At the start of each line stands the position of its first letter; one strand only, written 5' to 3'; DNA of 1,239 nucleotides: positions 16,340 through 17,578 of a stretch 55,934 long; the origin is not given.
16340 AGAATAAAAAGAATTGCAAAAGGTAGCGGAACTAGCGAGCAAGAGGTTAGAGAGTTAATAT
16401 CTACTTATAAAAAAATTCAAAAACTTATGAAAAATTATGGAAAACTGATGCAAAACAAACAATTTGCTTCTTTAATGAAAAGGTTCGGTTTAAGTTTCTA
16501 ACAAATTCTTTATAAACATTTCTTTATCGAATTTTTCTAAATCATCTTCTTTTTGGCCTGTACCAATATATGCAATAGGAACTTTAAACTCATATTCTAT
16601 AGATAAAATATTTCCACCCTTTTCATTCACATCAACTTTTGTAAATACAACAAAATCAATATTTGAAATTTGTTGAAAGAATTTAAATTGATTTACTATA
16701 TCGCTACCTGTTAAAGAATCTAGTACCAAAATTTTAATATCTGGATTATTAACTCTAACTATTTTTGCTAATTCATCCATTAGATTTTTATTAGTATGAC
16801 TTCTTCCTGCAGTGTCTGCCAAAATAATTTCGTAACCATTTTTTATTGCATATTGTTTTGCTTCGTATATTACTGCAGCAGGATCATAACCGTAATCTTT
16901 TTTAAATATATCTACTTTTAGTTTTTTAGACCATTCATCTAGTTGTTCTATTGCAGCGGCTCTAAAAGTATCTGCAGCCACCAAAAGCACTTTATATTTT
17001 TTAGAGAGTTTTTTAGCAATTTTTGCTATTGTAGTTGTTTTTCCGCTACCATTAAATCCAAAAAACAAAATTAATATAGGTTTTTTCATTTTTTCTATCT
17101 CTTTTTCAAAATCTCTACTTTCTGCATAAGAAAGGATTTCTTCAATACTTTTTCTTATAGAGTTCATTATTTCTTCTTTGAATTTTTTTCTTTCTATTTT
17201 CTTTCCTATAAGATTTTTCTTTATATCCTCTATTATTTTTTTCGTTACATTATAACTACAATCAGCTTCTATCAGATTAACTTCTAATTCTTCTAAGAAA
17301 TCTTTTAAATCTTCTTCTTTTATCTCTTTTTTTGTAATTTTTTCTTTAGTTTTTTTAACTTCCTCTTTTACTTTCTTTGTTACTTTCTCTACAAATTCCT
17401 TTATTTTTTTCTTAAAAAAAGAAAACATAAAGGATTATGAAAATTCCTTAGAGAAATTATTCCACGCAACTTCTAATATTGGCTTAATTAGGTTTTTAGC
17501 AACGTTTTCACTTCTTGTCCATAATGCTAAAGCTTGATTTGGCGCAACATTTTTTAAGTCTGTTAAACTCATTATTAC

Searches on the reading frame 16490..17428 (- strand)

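Call 32: search_protein_families(library=pfam, proteins=[window:16490-17428:-], max_evalue=0.001)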
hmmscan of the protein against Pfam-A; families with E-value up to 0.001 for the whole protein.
window:16490-17428:- (312 aa): 8 families
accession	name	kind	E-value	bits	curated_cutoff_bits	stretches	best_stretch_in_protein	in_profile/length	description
PF00448.28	SRP54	-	5e-69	232.3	22.7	1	119-310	3-195/196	SRP54-type protein, GTPase domain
PF02881.24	SRP54_N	-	3.5e-10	40.4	22.4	1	33-82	15-65/75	SRP54-type protein, helical bundle domain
PF06414.18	Zeta_toxin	-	2.9e-09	37.1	22.3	1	111-222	10-119/199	Zeta toxin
PF01656.29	CbiA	-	5.1e-06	26.9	25.4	1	127-271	9-89/125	CobQ/CobB/MinD/ParA nucleotide binding domain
PF02492.25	cobW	-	4.7e-05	23.5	20.7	1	121-270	4-158/180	CobW/HypB/UreG, nucleotide-binding domain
PF13671.12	AAA_33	-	6.7e-05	23.6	27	1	119-222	1-93/143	AAA domain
PF13207.12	AAA_17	-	0.00012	22.8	27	1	123-235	1-108/136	AAA domain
PF13245.12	AAA_19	-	0.00024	21.7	25.1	1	119-255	13-115/134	AAA domain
